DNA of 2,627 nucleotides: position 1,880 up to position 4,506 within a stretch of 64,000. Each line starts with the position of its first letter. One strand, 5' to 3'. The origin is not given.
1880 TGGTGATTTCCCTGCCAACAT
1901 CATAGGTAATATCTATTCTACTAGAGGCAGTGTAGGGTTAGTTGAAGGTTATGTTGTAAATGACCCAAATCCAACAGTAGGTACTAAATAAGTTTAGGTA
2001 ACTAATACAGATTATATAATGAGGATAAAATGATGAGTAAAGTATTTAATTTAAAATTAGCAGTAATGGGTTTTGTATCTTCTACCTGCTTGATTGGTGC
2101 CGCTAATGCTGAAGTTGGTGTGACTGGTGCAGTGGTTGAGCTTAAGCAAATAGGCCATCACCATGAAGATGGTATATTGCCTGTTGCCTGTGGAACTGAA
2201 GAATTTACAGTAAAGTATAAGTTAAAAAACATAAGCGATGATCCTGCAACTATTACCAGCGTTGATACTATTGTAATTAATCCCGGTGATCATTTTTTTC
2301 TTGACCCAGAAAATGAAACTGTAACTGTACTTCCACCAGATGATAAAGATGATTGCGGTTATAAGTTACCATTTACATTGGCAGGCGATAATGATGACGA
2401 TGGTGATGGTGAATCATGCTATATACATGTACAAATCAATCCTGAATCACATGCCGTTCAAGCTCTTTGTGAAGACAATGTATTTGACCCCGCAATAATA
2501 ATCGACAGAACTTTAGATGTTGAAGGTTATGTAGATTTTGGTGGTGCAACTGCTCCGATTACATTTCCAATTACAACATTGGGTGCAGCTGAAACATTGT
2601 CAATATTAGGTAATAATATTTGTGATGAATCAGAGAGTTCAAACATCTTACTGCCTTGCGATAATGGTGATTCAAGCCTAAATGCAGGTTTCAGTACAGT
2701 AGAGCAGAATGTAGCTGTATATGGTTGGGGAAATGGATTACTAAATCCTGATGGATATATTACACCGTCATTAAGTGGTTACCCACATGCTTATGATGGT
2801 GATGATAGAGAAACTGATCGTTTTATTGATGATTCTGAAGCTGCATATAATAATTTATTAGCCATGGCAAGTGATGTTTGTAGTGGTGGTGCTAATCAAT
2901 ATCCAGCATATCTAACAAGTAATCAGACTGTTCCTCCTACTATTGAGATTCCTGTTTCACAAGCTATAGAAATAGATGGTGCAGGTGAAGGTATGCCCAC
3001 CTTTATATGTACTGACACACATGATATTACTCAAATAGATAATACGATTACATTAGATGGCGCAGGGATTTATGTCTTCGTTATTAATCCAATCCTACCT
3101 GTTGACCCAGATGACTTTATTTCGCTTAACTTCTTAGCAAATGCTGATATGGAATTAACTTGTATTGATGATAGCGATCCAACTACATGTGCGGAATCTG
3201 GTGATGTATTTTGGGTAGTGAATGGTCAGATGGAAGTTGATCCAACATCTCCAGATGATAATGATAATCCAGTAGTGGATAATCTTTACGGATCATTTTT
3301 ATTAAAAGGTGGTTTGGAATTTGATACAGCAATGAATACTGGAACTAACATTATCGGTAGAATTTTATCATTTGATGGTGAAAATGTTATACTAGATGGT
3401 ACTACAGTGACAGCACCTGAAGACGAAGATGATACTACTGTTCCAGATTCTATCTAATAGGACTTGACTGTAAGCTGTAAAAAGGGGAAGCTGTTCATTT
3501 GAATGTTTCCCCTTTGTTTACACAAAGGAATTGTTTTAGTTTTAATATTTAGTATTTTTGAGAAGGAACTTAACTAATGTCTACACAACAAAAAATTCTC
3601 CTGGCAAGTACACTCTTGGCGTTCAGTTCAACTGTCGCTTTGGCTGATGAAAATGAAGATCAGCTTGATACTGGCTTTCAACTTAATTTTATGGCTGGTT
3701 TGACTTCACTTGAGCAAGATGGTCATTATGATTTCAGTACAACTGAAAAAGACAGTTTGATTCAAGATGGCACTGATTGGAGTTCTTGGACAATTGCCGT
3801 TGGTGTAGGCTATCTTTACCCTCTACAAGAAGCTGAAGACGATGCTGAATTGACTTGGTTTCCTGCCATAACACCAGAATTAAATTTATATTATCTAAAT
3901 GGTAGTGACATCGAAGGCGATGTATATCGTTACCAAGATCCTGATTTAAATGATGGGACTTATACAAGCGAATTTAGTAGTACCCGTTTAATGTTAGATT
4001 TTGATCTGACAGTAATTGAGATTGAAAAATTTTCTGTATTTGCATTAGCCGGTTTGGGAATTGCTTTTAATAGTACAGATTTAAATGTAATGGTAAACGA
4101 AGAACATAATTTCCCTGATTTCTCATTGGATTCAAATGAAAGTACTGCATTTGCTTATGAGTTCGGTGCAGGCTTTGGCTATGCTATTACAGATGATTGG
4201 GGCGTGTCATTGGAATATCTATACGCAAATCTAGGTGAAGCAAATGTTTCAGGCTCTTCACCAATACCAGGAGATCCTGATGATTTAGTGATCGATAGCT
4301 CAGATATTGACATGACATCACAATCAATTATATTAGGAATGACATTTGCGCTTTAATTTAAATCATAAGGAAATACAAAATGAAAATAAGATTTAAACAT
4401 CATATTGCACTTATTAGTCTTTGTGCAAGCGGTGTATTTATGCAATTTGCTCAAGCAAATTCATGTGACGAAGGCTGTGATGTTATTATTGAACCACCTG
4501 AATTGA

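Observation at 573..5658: Four-gene envelope module: three divergent hyper-acidic secreted paralogs around a small outer-membrane beta-barrel gene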

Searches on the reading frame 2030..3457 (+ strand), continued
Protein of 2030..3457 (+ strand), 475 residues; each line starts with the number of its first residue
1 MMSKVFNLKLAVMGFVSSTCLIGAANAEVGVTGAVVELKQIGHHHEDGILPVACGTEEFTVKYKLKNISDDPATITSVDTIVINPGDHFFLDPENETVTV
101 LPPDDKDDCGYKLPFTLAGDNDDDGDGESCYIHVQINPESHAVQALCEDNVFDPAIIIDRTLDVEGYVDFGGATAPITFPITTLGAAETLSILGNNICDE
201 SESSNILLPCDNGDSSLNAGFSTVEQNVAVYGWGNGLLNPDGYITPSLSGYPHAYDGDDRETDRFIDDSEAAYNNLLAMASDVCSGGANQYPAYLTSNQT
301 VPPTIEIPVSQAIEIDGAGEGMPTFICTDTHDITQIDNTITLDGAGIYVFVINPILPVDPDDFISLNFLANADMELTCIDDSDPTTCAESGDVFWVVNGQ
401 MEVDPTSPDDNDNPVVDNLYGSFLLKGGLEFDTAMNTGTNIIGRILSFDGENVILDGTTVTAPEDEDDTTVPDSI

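Call 66: search_protein_families(library=pfam, proteins=[P0052, P0063, P0067, P0064, L011:9136-12423:+], max_evalue=0.01)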
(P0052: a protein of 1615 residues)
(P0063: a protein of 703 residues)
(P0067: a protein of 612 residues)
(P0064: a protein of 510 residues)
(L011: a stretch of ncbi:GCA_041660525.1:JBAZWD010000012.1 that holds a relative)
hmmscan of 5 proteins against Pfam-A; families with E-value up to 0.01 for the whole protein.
P0052 (1615 aa): 28 families (the best 25 are shown)
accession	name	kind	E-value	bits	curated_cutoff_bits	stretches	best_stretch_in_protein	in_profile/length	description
PF22544.2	HYDIN_VesB_CFA65-like_Ig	-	1.3e-130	426.9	25.5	14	1286-1391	2-99/100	HYDIN/CFA65/VesB-like, Ig-like domain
PF22073.2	Cep192_D4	-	1.2e-90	299.7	35.5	12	182-280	10-111/112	Cep192 domain 4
PF15780.11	ASH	-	9.5e-79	260.2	27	10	1294-1381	14-93/98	Abnormal spindle-like microcephaly-assoc'd, ASPM-SPD-2-Hydin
PF24507.1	Ig_CFAP65_4th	-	2.2e-53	179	27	1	1310-1383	2-67/76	CFAP65, fourth Ig-like domain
PF07610.17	DUF1573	-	1.3e-41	141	26.1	0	1180-1282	3-96/98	Protein of unknown function (DUF1573)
PF12371.14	TMEM131_like_N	-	3.4e-30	104.5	28.8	1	506-595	1-82/84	Transmembrane protein 131-like N-terminal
PF24771.2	Ig_CFAP74_1st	-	8.1e-29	100.3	29.2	0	898-937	51-90/97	CFAP74 first Ig-like domain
PF24291.1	Ig_CFAP65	-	1e-27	96.8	27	0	1180-1286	10-119/121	Cilia- and flagella-associated protein 65-like, Ig-like domain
PF00635.32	Motile_Sperm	-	5.7e-19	68.4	25.9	0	1009-1038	47-76/109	MSP (Major sperm protein) domain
PF07705.17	CARDB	-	7.7e-19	68.2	22.7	0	976-1046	24-86/101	CARDB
PF24770.2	Ig-CFAP74_2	-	8.5e-18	65.9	27.4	0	1126-1158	135-167/185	CFAP74 second Ig-like domain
PF24798.1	Ig-CFAP74_4th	-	3.3e-17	62.9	28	0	1512-1602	2-83/95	CFAP74 forth Ig-like domain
PF22066.2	Cep192_D8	-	3.2e-14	53.4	33.5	0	799-823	64-88/101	Cep192 domain 8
PF22067.2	Cep192_D3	-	9.4e-14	51.8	27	0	1239-1267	53-82/99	Cep192 domain 3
PF11611.13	DUF4352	-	1.5e-12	48.3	25.9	0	198-252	41-100/122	Domain of unknown function (DUF4352)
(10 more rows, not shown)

P0063 (703 aa): 10 families
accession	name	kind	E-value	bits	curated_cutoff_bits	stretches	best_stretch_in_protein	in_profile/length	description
PF22073.2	Cep192_D4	-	1.6e-21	77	35.5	4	384-467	23-111/112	Cep192 domain 4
PF15780.11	ASH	-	7.4e-20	71.4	27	4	381-458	23-96/98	Abnormal spindle-like microcephaly-assoc'd, ASPM-SPD-2-Hydin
PF00353.25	HemolysinCabind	-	2.3e-13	50.3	23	1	631-665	2-36/36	RTX calcium-binding nonapeptide repeat (4 copies)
PF22544.2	HYDIN_VesB_CFA65-like_Ig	-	3.4e-13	50.1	25.5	1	381-464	19-96/100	HYDIN/CFA65/VesB-like, Ig-like domain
PF24507.1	Ig_CFAP65_4th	-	1.8e-07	31.9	27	0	422-441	32-51/76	CFAP65, fourth Ig-like domain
PF07610.17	DUF1573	-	9.6e-05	22.8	26.1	0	384-443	20-74/98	Protein of unknown function (DUF1573)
PF17829.7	GH115_C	-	0.00076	19.8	24.1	0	314-349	65-100/172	Glycosyl hydrolase family 115 C-terminal domain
PF20037.4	DUF6440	-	0.0033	17.6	26.5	0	79-94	13-28/53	Family of unknown function (DUF6440)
PF24501.1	Ig_TMEM131L_5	-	0.0048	17.1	27.8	0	418-438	28-48/66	TMEM131L fifth Ig-like domain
PF25077.1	DUF7800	-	0.0066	17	27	0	92-125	19-52/89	Domain of unknown function (DUF7800)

P0067 (612 aa): 1 family
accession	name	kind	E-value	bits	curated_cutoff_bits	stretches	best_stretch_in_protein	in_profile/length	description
PF02012.26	BNR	-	9.9e-05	22.2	27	0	238-249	1-12/12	BNR/Asp-box repeat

P0064 (510 aa): 0 families

L011:9136-12423:+ (1095 aa): 1 family
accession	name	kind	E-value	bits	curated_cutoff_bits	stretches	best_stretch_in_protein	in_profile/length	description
PF16184.11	Cadherin_3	-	2.9e-35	120.9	25.5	3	575-664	9-100/106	Cadherin-like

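Call 77: find_encoding_contigs(protein=P0067, flank=5000, max_places=3)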
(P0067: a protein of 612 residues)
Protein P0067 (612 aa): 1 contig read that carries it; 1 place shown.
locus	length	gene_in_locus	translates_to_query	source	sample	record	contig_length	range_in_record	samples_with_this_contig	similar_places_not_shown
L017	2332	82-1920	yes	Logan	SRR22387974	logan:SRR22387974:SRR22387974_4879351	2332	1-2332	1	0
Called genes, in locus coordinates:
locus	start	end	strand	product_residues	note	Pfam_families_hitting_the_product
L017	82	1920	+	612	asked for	-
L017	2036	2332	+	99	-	?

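Call 78: find_encoding_contigs(protein=P0031, flank=6000, max_places=3)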
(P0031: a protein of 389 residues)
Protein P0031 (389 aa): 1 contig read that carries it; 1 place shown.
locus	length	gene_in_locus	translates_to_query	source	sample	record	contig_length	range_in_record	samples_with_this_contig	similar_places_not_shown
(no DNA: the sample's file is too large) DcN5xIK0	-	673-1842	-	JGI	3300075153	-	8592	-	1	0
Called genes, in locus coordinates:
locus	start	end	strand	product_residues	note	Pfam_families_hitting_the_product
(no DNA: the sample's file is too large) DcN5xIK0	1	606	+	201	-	?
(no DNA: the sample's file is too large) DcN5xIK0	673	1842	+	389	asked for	PF11999:Ice_binding (weak)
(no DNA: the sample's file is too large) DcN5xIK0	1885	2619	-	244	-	PF01571:GCV_T (weak)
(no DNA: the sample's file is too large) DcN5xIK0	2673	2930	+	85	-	PF03937:Sdh5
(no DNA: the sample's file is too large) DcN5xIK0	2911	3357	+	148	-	-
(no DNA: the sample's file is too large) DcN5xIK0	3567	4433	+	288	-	PF01389:OmpA_membrane (faint), PF13505:OMP_b-brl, PF13568:OMP_b-brl_2 (weak)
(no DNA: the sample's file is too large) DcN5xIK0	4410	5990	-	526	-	PF00890:FAD_binding_2, PF01266:DAO (weak), PF03486:HI0933_like (weak), PF07992:Pyr_redox_2 (faint), PF02910:Succ_DH_flav_C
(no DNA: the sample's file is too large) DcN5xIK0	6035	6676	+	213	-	PF04542:Sigma70_r2, PF08281:Sigma70_r4_2, PF04545:Sigma70_r4, PF13384:HTH_23 (weak)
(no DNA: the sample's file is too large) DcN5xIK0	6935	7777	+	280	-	-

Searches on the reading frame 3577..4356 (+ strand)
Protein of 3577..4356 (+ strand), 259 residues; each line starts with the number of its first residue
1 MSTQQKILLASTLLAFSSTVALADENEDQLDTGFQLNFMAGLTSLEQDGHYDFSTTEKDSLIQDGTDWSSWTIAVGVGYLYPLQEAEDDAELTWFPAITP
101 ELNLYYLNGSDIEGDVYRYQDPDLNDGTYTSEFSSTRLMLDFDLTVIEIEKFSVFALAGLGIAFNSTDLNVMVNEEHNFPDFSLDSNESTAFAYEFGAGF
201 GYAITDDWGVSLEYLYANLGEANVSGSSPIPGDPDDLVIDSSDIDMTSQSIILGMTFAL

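Call 3: search_protein_families(library=pfam, proteins=[window:3577-4356:+], max_evalue=1)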
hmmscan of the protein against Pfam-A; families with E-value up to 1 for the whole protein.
window:3577-4356:+ (259 aa): 5 families
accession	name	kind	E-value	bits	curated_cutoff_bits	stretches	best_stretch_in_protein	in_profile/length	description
PF13505.12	OMP_b-brl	-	8.1e-11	42.8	28.7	1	12-225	4-158/175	Outer membrane protein beta-barrel domain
PF01389.23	OmpA_membrane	-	0.0003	21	21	1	150-224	89-157/180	OmpA-like transmembrane domain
PF13568.12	OMP_b-brl_2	-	0.00066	20.2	27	1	66-217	33-169/175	Outer membrane protein beta-barrel domain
PF03797.25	Autotransporter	-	0.0034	17.6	26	1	31-214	78-254/255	Autotransporter beta-domain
PF05736.17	OprF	-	0.077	13.2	23.5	1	184-225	41-82/184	OprF membrane domain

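Call 4: search_protein_families(library=ncbifam, proteins=[window:3577-4356:+], max_evalue=1)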
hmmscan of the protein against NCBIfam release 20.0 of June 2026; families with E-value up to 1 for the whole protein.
window:3577-4356:+ (259 aa): 5 families
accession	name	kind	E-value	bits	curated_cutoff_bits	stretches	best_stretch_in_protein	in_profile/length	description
NF052636.1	Rick_Adr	subfamily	6.8e-07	29.1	210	1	133-225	106-195/224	adhesin Adr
TIGR04565.1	OMP_myx_plus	subfamily_domain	0.00056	19.9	60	1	194-227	13-46/161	outer membrane beta-barrel domain-containing protein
TIGR01414.1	autotrans_barl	domain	0.0074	15.4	16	1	51-218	264-414/432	autotransporter outer membrane beta-barrel domain-containing protein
NF008071.1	PRK10808.1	equivalog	0.033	13.5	277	1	183-228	143-189/358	porin OmpA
NF033908.1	AcfA_fam_omp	subfamily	0.066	12.6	100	1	154-215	15-75/217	AcfA family outer membrane beta-barrel protein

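Call 63: find_related_loci(query=A5, collection=metagenome_contigs, flank=6000)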
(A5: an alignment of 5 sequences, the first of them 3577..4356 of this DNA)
Query A5 (259 aa) in metagenome_contigs; peptide patterns used: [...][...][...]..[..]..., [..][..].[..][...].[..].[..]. (x = any residue, [..] = any of these).
253 stretches matched a pattern; 3 encode a relative of the query (tblastn E <= 1e-3); 3 distinct loci.
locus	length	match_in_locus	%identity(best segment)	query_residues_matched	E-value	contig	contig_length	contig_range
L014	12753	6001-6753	41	9-259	3e-57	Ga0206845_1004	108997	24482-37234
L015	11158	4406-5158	33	1-259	3e-48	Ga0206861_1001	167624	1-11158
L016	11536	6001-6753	33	1-259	3e-48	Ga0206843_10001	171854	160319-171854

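Call 66: search_protein_families(library=pfam, proteins=[L014:6774-8849:+], max_evalue=0.01)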
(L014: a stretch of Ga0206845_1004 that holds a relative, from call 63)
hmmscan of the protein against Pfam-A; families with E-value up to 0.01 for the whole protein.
L014:6774-8849:+ (691 aa): 0 families

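Call 67: search_solved_structures(query=A5, max_evalue=1)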
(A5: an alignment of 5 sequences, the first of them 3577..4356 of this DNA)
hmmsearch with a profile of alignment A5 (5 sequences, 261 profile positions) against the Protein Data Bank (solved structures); distinct sequences matched with E-value up to 1: 9.
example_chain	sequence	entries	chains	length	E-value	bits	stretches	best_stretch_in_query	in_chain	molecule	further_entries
9fzd_A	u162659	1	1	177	0.004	19.8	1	180-230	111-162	Outer membrane protein A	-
1qjp_A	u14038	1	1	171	0.0053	19.4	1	186-230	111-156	OUTER MEMBRANE PROTEIN A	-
1bxw_A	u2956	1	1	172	0.0053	19.4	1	186-230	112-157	PROTEIN (OUTER MEMBRANE PROTEIN A)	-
9fzc_A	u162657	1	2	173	0.0053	19.4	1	187-230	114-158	Outer membrane protein A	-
1g90_A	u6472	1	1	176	0.0079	18.8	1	187-230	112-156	OUTER MEMBRANE PROTEIN A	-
2ge4_A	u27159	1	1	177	0.008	18.8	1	187-230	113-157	Outer membrane protein A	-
3nb3_A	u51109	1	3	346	0.029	17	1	187-230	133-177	Outer membrane protein A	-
2k0l_A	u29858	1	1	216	0.043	16.4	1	188-230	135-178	Outer membrane protein A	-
6x1k_A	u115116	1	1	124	0.14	14.7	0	189-211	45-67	De novo designed transmembrane beta-barrel TMB2.3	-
